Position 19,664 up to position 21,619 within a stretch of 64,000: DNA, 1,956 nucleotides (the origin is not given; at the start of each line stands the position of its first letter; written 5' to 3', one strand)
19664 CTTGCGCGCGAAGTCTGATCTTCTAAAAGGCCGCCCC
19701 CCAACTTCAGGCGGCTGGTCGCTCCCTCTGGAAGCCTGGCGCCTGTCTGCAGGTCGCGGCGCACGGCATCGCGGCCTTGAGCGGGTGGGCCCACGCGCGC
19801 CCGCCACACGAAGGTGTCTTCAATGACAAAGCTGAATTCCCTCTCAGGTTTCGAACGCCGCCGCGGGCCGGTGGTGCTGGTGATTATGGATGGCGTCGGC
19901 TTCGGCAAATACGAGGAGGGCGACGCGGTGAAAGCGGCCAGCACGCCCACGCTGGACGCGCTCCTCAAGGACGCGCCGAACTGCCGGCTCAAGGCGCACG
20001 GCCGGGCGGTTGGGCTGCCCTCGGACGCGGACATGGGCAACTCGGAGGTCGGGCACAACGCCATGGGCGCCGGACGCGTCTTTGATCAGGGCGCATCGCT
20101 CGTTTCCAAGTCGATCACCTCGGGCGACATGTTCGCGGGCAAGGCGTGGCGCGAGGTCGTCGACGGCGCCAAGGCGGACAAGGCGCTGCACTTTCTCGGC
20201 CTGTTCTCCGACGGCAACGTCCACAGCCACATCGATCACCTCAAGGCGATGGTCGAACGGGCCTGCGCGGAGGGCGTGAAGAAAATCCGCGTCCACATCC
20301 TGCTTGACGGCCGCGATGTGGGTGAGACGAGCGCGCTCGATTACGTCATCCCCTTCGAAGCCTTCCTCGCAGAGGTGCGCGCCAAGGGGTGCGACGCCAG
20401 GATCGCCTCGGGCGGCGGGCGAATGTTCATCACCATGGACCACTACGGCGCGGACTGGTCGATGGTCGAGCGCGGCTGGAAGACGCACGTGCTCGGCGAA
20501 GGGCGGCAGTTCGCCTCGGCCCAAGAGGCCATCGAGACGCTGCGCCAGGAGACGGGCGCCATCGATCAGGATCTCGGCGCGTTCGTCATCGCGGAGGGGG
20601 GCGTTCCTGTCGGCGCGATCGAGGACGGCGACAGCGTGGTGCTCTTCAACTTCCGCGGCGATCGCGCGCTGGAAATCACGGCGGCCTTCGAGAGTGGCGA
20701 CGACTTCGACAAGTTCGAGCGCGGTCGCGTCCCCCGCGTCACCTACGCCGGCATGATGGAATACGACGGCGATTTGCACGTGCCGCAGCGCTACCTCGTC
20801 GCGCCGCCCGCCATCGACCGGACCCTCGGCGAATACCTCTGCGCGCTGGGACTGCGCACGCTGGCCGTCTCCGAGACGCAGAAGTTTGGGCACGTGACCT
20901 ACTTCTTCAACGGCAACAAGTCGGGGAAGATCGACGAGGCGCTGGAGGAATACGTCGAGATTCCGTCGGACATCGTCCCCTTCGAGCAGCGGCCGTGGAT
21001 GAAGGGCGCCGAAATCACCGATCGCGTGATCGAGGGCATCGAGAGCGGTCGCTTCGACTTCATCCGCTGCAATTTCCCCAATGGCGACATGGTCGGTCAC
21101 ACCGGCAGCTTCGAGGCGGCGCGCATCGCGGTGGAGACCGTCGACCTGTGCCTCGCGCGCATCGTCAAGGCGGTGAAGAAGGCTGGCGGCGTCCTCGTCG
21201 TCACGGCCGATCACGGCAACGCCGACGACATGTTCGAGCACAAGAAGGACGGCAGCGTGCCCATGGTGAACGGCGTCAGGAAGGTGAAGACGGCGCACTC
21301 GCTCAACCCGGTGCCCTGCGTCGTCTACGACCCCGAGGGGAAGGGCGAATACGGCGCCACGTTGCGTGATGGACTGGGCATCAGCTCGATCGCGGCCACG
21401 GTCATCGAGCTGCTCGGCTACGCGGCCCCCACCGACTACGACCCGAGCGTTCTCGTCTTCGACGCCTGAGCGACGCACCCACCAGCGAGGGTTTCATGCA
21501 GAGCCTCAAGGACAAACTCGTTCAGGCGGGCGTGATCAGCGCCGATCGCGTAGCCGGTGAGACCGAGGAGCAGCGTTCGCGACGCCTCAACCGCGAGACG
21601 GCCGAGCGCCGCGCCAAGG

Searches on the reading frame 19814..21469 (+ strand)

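Call 60: search_protein_families(library=pfam, proteins=[window:19814-21469:+], max_evalue=0.001)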
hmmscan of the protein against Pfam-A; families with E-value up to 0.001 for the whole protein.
window:19814-21469:+ (551 aa): 2 families
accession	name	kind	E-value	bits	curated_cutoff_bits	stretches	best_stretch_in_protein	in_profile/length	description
PF01676.23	Metalloenzyme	-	9.5e-69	232.1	24.3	1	19-536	2-250/252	Metalloenzyme superfamily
PF06415.18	iPGM_N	-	5.4e-62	209.6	27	1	97-318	1-216/217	BPG-independent PGAM N-terminus (iPGM_N)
